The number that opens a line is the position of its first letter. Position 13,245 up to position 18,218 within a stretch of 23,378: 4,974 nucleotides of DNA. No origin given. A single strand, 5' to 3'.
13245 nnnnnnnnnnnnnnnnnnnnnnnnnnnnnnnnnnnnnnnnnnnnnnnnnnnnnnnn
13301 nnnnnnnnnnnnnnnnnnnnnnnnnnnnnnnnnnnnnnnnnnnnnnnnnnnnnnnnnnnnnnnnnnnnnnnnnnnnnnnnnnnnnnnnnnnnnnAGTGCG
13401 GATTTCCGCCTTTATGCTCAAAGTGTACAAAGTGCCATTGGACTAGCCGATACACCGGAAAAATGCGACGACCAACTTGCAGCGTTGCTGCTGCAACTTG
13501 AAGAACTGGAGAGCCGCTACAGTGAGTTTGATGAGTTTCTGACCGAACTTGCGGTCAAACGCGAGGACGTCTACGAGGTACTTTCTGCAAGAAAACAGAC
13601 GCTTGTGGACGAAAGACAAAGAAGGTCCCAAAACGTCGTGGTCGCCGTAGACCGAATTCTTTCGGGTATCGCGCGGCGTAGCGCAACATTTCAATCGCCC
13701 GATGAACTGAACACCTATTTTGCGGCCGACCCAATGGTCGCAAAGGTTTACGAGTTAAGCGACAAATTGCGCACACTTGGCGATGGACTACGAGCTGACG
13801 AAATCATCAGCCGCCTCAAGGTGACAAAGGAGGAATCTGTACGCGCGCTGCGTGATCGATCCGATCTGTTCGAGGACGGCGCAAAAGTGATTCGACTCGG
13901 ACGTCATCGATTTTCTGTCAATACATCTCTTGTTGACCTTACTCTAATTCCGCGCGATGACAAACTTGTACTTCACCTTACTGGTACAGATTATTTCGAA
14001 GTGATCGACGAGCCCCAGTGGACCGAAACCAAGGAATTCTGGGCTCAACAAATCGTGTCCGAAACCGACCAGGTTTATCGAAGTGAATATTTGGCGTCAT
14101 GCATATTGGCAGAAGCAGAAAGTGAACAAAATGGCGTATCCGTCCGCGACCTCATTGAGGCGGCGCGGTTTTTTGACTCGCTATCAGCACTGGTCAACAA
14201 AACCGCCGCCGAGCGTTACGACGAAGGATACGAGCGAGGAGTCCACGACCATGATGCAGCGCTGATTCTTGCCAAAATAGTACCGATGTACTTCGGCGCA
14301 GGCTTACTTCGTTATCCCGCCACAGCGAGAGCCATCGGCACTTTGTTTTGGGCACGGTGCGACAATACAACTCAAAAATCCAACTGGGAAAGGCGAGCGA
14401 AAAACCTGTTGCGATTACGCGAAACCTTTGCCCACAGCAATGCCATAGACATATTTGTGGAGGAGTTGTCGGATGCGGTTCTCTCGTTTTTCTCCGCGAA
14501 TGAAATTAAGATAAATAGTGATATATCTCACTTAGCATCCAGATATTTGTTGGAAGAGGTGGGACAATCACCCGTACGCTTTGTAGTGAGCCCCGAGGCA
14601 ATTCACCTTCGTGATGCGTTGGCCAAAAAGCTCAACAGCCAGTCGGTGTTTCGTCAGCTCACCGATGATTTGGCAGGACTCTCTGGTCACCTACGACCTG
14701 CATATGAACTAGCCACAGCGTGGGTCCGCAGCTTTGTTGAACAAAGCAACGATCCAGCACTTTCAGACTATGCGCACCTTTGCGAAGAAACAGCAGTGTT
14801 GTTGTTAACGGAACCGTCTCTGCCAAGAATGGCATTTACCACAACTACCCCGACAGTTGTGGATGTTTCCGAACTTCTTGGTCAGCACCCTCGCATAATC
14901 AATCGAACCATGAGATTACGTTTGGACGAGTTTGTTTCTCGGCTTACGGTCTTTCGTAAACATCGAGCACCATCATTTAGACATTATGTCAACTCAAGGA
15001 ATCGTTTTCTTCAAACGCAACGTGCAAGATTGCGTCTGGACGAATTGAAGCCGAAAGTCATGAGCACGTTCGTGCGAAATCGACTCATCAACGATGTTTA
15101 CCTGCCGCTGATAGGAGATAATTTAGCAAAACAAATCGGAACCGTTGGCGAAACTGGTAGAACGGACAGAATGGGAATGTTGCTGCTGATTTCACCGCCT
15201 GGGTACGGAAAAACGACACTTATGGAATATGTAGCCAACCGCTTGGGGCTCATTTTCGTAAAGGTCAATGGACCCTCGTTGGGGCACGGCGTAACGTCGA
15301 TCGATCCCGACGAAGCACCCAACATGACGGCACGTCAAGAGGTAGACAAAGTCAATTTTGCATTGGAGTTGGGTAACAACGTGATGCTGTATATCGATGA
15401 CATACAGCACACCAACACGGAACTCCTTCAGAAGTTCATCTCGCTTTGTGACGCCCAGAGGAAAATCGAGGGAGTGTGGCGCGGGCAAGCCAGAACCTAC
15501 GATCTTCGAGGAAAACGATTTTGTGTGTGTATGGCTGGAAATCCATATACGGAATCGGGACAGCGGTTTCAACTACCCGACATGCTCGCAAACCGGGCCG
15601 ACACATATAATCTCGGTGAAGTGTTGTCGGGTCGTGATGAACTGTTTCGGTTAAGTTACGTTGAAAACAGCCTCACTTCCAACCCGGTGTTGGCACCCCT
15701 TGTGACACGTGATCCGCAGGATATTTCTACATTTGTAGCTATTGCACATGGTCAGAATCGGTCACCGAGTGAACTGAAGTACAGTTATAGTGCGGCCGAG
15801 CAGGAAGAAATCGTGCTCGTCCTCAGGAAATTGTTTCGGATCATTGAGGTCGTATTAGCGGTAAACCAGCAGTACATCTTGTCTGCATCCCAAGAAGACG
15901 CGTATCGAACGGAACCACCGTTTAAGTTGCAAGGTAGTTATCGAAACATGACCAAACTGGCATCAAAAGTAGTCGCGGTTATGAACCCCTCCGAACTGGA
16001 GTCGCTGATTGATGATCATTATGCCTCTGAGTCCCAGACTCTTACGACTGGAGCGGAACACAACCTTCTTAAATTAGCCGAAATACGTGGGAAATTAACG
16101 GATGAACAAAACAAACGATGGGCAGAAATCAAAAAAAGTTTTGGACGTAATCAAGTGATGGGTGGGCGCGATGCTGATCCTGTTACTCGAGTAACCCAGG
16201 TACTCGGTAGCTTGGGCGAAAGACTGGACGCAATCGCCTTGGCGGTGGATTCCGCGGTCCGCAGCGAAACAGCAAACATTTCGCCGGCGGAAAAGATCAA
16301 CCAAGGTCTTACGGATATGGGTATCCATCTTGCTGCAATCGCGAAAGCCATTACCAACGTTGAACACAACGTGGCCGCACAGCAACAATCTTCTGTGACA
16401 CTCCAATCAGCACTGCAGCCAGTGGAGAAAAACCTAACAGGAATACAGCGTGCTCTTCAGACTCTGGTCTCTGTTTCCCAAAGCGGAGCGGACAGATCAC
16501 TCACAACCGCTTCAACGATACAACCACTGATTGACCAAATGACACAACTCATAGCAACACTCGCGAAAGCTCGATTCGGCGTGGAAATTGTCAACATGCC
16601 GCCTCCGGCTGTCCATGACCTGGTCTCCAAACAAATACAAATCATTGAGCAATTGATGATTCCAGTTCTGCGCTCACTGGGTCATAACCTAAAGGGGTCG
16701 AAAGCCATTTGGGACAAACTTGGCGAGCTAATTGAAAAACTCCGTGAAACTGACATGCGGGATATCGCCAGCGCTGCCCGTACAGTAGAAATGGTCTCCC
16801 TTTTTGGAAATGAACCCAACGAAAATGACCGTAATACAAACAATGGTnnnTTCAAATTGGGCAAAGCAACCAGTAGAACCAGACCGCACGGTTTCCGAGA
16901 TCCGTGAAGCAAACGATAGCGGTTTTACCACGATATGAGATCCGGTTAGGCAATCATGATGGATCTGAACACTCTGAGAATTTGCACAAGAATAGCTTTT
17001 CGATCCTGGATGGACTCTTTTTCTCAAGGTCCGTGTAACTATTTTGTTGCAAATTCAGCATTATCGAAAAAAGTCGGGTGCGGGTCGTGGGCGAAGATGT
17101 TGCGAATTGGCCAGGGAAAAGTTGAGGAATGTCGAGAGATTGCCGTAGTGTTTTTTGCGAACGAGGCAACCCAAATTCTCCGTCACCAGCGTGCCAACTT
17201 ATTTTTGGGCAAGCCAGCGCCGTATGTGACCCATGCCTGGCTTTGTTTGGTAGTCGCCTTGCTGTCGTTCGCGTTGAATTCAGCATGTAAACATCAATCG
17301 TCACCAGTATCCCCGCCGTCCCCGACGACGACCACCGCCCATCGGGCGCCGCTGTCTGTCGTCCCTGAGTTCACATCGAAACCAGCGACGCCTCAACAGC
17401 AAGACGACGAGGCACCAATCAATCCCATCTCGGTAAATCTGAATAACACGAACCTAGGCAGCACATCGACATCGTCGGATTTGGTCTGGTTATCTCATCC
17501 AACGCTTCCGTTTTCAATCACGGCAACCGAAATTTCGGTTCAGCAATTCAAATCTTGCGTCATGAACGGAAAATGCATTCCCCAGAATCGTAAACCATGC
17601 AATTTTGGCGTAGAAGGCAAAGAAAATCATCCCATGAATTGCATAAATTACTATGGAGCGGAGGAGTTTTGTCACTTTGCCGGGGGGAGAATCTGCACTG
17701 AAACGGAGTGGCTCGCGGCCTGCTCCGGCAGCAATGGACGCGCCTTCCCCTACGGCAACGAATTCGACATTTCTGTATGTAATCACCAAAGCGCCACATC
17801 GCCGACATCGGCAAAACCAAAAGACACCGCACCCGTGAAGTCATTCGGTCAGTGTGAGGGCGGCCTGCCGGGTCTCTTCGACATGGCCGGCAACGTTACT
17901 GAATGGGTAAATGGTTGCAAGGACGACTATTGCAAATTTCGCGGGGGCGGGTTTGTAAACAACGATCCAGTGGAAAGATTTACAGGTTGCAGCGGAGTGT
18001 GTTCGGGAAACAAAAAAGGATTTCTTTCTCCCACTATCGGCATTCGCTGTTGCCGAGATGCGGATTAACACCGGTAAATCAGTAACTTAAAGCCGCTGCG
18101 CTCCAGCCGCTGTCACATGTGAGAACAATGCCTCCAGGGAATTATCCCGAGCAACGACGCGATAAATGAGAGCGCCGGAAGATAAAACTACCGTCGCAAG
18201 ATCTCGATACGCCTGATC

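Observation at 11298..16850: Giant AAA+ ATPase has an unusual architecture and a DD Walker B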

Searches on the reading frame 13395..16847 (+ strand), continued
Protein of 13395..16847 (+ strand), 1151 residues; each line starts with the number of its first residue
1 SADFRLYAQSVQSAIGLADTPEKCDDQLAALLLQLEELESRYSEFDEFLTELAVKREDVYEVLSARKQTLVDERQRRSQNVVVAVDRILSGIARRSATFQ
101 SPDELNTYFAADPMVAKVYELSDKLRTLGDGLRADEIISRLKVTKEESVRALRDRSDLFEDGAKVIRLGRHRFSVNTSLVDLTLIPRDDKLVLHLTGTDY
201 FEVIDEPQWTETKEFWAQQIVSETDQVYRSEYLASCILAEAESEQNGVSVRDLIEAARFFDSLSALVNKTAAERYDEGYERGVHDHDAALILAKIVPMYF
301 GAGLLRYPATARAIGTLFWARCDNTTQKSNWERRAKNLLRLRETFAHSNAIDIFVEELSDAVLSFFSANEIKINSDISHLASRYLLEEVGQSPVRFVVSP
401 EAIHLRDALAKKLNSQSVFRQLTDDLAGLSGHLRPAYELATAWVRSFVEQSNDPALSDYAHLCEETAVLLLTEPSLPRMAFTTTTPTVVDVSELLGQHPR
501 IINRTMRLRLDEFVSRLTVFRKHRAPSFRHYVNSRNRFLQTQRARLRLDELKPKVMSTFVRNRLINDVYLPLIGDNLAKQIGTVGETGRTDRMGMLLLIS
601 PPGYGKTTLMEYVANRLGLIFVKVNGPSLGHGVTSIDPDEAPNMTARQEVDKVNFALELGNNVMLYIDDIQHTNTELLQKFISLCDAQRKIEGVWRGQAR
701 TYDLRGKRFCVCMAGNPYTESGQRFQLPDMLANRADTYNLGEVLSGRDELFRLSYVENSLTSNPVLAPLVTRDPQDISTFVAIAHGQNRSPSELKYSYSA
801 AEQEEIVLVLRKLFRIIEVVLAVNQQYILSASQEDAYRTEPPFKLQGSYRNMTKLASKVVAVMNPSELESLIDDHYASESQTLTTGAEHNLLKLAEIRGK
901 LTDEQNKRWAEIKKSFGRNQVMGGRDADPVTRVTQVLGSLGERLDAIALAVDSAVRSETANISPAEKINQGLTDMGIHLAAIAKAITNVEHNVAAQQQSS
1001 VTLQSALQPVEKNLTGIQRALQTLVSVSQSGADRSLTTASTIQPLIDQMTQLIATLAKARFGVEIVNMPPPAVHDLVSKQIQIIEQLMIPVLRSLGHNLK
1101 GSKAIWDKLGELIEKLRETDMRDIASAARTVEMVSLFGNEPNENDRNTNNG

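Call 67: search_solved_structures(query=A1, max_evalue=0.01, show_alignments=3)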
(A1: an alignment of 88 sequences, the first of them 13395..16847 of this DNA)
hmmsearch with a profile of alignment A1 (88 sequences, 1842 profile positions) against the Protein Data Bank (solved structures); distinct sequences matched with E-value up to 0.01: 48.
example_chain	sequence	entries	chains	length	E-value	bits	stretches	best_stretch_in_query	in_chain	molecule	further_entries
8qae_A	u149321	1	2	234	6.9e-06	26.7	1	1628-1831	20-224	sc-apCC-6-SLLA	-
9bji_A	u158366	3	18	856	0.00038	20.9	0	1292-1325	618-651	Nuclear valosin-containing protein-like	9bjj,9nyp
7swl_A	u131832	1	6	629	0.00052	20.5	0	1259-1325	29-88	Rix7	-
7t3i_A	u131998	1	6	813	0.00079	19.9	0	1259-1325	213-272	Rix7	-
6mat_A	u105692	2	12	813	0.00079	19.9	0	1259-1325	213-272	Rix7 mutant | Rix7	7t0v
7wub_D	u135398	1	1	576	0.00099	19.5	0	1292-1325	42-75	Transitional endoplasmic reticulum ATPase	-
7wub_C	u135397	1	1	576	0.00099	19.5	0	1292-1325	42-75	Transitional endoplasmic reticulum ATPase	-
6mck_A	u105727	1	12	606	0.0011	19.3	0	1292-1325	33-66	Transitional endoplasmic reticulum ATPase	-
9dx3_A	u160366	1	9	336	0.0014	19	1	1284-1326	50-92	Holliday junction branch migration complex subunit RuvB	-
9dx4_A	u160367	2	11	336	0.0016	18.9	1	1284-1326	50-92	Holliday junction branch migration complex subunit RuvB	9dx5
9m4n_A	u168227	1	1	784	0.0018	18.7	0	1292-1325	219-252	Cell division control protein 48 homolog A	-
9m3v_A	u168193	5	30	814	0.002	18.5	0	1292-1325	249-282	Cell division control protein 48 homolog A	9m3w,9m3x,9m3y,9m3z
7rlj_A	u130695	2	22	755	0.0021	18.5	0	1292-1325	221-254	Transitional endoplasmic reticulum ATPase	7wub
8yka_A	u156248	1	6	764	0.0021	18.4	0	1292-1325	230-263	Transitional endoplasmic reticulum ATPase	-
7y4w_A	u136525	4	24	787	0.0023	18.3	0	1292-1325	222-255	Transitional endoplasmic reticulum ATPase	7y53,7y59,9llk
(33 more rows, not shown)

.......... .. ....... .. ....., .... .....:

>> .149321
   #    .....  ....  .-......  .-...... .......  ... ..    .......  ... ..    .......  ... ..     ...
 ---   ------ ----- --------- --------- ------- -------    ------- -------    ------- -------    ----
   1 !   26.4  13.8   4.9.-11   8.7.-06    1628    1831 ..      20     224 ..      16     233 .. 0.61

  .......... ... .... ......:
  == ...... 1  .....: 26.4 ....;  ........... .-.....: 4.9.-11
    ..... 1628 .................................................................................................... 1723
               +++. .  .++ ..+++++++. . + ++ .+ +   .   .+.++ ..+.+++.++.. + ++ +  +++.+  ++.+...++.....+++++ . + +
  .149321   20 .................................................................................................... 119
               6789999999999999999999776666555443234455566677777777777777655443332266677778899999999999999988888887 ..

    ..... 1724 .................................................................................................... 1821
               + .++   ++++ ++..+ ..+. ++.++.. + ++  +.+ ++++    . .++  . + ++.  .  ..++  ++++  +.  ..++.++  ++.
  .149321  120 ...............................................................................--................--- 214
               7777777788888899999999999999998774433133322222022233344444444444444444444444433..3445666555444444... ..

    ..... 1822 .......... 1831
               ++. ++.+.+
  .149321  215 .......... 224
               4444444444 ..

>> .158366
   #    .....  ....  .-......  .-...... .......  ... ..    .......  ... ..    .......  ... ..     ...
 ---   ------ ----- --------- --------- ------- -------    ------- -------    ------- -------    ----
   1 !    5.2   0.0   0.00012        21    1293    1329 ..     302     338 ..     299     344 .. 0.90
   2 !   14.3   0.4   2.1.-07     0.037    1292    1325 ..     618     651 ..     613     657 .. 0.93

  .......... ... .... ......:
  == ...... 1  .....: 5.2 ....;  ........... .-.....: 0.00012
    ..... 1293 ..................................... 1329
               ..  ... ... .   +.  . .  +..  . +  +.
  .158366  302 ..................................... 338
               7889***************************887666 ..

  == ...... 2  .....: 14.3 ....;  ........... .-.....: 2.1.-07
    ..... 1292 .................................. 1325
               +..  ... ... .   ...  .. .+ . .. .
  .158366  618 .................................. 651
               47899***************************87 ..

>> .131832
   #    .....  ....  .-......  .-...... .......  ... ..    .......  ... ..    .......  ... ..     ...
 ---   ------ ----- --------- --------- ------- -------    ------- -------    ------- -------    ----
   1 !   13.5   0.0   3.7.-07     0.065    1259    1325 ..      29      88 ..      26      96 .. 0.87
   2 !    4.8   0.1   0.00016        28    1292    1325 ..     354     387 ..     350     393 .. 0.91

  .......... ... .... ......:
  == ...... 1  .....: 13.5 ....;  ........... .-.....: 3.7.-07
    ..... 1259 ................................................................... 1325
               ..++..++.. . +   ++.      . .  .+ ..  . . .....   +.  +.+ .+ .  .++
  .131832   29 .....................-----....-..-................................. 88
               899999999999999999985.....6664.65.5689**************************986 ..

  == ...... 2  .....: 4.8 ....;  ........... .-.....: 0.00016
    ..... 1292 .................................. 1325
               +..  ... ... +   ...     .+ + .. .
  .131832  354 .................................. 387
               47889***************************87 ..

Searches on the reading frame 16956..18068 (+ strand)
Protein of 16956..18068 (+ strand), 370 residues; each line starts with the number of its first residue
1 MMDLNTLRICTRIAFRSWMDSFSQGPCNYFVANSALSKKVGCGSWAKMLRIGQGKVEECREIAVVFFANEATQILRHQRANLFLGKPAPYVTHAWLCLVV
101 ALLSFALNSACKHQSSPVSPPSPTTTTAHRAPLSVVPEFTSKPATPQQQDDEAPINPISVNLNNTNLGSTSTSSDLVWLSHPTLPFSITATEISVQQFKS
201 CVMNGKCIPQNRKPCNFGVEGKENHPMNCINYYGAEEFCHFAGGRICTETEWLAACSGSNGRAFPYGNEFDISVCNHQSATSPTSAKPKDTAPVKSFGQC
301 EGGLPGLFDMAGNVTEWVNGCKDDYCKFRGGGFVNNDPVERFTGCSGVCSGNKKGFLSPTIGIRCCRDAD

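Call 7: search_protein_families(library=pfam, proteins=[window:16956-18068:+], max_evalue=0.01)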
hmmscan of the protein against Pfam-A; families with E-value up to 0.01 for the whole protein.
window:16956-18068:+ (370 aa): 1 family
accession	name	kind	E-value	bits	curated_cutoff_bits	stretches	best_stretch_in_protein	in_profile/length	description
PF03781.23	FGE-sulfatase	-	3.8e-25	89.5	23.3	1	185-348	36-236/255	Sulfatase-modifying factor enzyme 1-like domain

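Call 8: search_protein_families(library=padloc, proteins=[window:16956-18068:+], max_evalue=0.01)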
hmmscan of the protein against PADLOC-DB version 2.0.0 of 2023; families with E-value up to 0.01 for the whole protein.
window:16956-18068:+ (370 aa): 0 families

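Call 33: search_protein_families(library=ncbifam, proteins=[window:16956-18068:+], max_evalue=1)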
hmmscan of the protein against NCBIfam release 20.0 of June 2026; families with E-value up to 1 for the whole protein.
window:16956-18068:+ (370 aa): 7 families
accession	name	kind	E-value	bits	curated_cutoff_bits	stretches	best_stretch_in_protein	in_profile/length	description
TIGR03440.2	egtB_TIGR03440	equivalog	5e-07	29.2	360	1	222-329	271-359/413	ergothioneine biosynthesis protein EgtB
NF051459.1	pyoverdine_PvdO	equivalog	1.6e-05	24.1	500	1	223-325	116-223/280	dihydropyoverdine dehydrogenase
NF041186.1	SenA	equivalog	3.3e-05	23.4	420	1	223-268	269-312/382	selenoneine synthase SenA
TIGR03525.2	GldK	equivalog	0.00047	19.6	350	1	245-319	257-335/408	T9SS ring complex lipoprotein PorK/GldK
TIGR02171.1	Fb_sc_TIGR02171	subfamily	0.0023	16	544.35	1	225-325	140-221/912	TIGR02171 family lipoprotein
TIGR03524.1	GldJ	equivalog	0.037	12.7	458.2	1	291-319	337-362/559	gliding motility lipoprotein GldJ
TIGR04344.1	ovoA_Nterm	equivalog_domain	0.1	11.5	400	1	225-320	296-382/444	5-histidylcysteine sulfoxide synthase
